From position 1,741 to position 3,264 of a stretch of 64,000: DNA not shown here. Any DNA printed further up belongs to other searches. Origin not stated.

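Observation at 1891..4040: NDP-hexose C-methyltransferase operon (SDR, C-methyltransferase, aldo/keto reductase): a predicted branched-chain C-methyl sugar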

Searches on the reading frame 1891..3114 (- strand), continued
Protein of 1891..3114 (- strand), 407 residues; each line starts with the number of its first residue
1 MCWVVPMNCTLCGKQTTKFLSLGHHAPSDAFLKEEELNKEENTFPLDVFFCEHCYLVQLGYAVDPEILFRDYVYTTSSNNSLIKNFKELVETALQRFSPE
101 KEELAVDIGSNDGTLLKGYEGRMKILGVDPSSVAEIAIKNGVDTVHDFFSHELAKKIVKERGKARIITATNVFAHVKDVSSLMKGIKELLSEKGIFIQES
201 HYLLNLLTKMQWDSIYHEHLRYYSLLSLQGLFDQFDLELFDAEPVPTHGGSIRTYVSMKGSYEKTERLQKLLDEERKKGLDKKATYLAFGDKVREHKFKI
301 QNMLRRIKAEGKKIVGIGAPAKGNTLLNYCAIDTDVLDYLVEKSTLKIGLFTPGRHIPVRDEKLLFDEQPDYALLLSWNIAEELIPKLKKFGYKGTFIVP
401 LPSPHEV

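Call 46: search_solved_structures(query=L016:7623-8858:+, max_evalue=1e-20)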
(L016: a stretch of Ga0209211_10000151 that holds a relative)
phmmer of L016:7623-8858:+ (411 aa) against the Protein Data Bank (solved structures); distinct sequences matched with E-value up to 1e-20: 24.
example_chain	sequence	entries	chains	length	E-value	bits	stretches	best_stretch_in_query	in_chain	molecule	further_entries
4r16_A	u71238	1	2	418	1.2e-63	218.8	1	1-382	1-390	418aa long hypothetical UDP-N-acetyl-D-mannosaminuronic acid dehydrogenase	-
3ojl_A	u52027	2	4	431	9.6e-58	199.3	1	3-382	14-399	Cap5O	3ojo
3g79_A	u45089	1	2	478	7.1e-39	137.2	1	3-389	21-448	NDP-N-acetyl-D-galactosaminuronic acid dehydrogenase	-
4xr9_A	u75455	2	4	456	5e-36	127.9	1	2-388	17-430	CalS8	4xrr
3vtf_A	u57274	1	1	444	6.6e-33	117.6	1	3-346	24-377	UDP-glucose 6-dehydrogenase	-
1mfz_A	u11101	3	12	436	7.1e-28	101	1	1-345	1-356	GDP-mannose 6-dehydrogenase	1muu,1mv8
4a7p_A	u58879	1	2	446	1.4e-27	100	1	2-391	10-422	UDP-GLUCOSE DEHYDROGENASE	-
3gg2_A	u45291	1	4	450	1.4e-25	93.5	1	2-352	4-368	Sugar dehydrogenase, UDP-glucose/GDP-mannose dehydrogenase family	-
6c58_A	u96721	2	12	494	3.2e-25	92.3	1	3-350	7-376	UDP-glucose 6-dehydrogenase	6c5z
4edf_A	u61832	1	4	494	3.5e-25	92.2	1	3-350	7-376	UDP-glucose 6-dehydrogenase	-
5w4x_A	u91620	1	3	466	6.4e-25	91.3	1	3-350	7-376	UDP-glucose 6-dehydrogenase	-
2q3e_A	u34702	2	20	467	6.4e-25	91.3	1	3-350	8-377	UDP-glucose 6-dehydrogenase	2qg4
3tdk_A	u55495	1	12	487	7.8e-25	91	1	3-350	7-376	UDP-glucose 6-dehydrogenase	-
6c4j_A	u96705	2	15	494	8.2e-25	90.9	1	3-350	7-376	UDP-glucose 6-dehydrogenase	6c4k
3prj_A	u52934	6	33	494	8.3e-25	90.9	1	3-350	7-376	UDP-glucose 6-dehydrogenase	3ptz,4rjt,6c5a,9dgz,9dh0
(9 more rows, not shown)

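Call 65: search_solved_structures(query=window:1891-3096:-, max_evalue=1e-60, show_alignments=5)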
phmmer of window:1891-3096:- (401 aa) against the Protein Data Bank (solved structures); distinct sequences matched with E-value up to 1e-60: 10.
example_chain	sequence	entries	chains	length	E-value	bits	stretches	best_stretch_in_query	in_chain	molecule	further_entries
4rv9_A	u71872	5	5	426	4.1e-85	289.8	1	2-399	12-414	D-mycarose 3-C-methyltransferase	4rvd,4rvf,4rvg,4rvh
3ndi_A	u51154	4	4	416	1e-69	239.1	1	3-399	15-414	Methyltransferase | TcaB9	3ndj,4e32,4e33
4e31_A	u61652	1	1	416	2.2e-69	238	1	3-399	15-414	TcaB9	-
4e2y_A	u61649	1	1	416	2.7e-69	237.7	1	3-399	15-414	TcaB9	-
4e2x_A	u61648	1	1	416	3.7e-69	237.2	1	3-399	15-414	TcaB9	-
4e2z_A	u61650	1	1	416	9.7e-69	235.9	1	3-399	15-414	TcaB9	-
4e2w_A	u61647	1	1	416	9.8e-69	235.9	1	3-399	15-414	TcaB9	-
5t6b_A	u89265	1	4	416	1.2e-68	235.6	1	2-399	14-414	Sugar 3-C-methyl transferase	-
5t64_A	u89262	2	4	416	1.2e-68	235.6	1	2-393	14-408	Sugar 3-C-methyl transferase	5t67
4e30_A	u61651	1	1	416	2.6e-68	234.5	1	3-399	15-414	TcaB9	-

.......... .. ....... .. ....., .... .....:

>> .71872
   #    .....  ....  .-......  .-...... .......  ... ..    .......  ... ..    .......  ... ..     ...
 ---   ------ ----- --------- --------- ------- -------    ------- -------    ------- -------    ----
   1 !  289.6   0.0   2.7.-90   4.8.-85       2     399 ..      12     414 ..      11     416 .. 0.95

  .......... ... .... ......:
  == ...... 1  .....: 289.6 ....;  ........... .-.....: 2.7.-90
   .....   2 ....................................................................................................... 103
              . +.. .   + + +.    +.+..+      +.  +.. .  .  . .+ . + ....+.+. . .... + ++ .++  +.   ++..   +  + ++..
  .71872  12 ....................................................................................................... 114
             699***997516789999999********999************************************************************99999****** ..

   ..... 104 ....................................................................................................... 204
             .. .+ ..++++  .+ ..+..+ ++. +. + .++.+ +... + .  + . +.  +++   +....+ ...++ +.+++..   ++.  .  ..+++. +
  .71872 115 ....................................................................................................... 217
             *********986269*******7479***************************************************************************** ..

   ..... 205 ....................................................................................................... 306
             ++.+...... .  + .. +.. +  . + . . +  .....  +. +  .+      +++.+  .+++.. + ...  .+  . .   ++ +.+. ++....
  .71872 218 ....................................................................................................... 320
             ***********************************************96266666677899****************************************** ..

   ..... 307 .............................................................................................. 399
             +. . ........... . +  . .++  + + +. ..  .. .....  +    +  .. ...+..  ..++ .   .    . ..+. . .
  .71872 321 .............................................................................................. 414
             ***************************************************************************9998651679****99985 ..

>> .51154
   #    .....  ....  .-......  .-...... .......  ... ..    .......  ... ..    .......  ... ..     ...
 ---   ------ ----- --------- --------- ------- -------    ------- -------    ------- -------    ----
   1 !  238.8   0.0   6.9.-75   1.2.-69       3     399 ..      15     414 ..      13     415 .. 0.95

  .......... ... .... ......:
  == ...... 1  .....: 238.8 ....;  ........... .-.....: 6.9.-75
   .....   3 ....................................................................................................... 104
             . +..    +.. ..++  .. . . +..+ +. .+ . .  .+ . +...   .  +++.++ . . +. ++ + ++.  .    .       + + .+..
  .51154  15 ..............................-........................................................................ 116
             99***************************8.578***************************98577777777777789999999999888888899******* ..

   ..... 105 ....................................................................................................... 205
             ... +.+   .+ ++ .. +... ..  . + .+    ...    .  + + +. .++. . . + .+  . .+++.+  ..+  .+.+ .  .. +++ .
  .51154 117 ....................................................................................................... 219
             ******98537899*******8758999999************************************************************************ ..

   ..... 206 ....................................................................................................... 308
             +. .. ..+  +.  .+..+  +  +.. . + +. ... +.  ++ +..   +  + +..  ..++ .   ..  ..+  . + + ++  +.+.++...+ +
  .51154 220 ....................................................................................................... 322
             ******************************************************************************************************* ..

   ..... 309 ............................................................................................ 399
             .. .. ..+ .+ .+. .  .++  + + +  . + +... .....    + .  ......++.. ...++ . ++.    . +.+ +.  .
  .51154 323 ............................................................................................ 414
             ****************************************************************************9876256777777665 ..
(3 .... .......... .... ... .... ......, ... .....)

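Call 78: predict_structure(alignment_id=A1)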
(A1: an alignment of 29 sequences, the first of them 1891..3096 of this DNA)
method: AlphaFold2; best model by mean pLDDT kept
length: 401 residues; sequences in the alignment: 29
mean_pLDDT: 92.4   pTM: 0.88
mean pLDDT of the five models: 92.4, 92.2, 92.0, 90.8, 89.5
residues with pLDDT >= 90: 302; 70-90: 91; 50-70: 8; < 50: 0
segments of 3 or more residues with pLDDT < 50: none
pLDDT, mean of each block of 10 residues (from residue 1): 92 94 86 90 96 82 70 82 95 96 93 95 89 93 96 98 91 94 97 93 91 91 95 94 87 96 97 97 97 97 97 85 96 89 91 96 97 88 96 95 95
secondary structure, 60 per line:
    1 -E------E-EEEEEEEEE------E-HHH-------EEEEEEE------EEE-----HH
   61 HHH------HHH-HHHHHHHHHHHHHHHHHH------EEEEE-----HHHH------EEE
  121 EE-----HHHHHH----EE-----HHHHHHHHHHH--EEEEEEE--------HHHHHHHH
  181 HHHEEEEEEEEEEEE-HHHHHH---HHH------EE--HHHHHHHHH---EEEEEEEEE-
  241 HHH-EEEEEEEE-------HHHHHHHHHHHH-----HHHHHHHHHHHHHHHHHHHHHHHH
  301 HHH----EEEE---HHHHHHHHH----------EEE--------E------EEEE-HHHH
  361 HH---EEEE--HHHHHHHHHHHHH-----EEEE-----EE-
elements in order: E11-19 E38-44 E51-53 H59-63 H74-91 E98-102 H108-111 E118-122 H128-133 H145-155 E158-164 H173-183 E184-195 H197-202 H219-227 E231-239 E245-252 H260-271 H277-303 E308-311 H315-323 E334-336 E352-355 H357-362 E366-369 H372-384 E390-393

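Call 81: fold_search(model_id=the predicted structure, library=pdb)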
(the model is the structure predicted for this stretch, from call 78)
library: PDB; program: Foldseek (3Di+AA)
matches with E <= 10: 1897; with E <= 0.001: 865
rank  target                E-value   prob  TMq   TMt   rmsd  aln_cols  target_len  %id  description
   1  4rv9                  3.5e-48  1.00  0.96  0.92   1.7       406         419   37  Crystal structure of MtmC in complex with SAH (released 2015-02-04)
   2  4rvd                  1.4e-47  1.00  0.96  0.92   1.7       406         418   37  Crystal structure of MtmC in complex with SAM (released 2015-01-28)
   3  5t6b_B                8.4e-47  1.00  0.97  0.95   1.5       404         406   34  X-ray structure of the KijD1 C3-methyltransfeerase, converted to monomeric form (released 2016-09-14)
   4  5t6b_A                9.5e-47  1.00  0.96  0.95   1.6       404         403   33  X-ray structure of the KijD1 C3-methyltransfeerase, converted to monomeric form (released 2016-09-14)
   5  5t6b_C                2.0e-46  1.00  0.95  0.96   1.7       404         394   33  X-ray structure of the KijD1 C3-methyltransfeerase, converted to monomeric form (released 2016-09-14)
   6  5t64_B                2.3e-46  1.00  0.95  0.96   1.6       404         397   32  X-ray structure of the C3-methyltransferase KijD1 from Actinomadura kijaniata in complex with TDP and SAH (released 2016-09-14)
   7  5t64_A                3.7e-46  1.00  0.96  0.95   1.7       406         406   33  X-ray structure of the C3-methyltransferase KijD1 from Actinomadura kijaniata in complex with TDP and SAH (released 2016-09-14)
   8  4e33                  4.4e-46  1.00  0.96  0.95   1.7       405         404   34  X-ray Structure of the C-3'-Methyltransferase TcaB9 in Complex with S-Adenosyl-L-Homocysteine and Reduced dTDP-Sugar Sub (released 2012-04-25)
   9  5t67_B                4.7e-46  1.00  0.96  0.96   1.5       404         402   33  x-ray structure of the KijD1 C3-methyltransferase from Actinomadura kijaniata in complex with SAH and dTDP-sugar produ (released 2016-09-14)
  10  4e2y                  5.9e-46  1.00  0.96  0.95   1.6       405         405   34  X-ray Structure of the E224Q mutant of TcaB9, a C-3'-Methyltransferase, in Complex with S-Adenosyl-L-Homocysteine and Su (released 2012-04-25)
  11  5t6b_D                6.7e-46  1.00  0.94  0.96   1.5       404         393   33  X-ray structure of the KijD1 C3-methyltransfeerase, converted to monomeric form (released 2016-09-14)
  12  3ndi                  7.1e-46  1.00  0.96  0.95   1.7       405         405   34  X-ray Structure of a C-3'-Methyltransferase in Complex with S-adenosylmethionine and dTMP (released 2010-06-30)
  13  4e2w                  1.5e-45  1.00  0.96  0.95   1.7       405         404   34  X-ray Structure of the H181N mutant of TcaB9, a C-3'-Methyltransferase, in Complex with S-Adenosyl-L-Homocysteine and Su (released 2012-04-25)
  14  5t67_A                1.9e-45  1.00  0.95  0.94   1.8       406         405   33  x-ray structure of the KijD1 C3-methyltransferase from Actinomadura kijaniata in complex with SAH and dTDP-sugar produ (released 2016-09-14)
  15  4e31                  2.1e-45  1.00  0.96  0.95   1.6       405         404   34  X-ray Structure of the Y76F mutant of TcaB9, a C-3'-Methyltransferase, in Complex with S-Adenosyl-L-Homocysteine and Sug (released 2012-04-25)
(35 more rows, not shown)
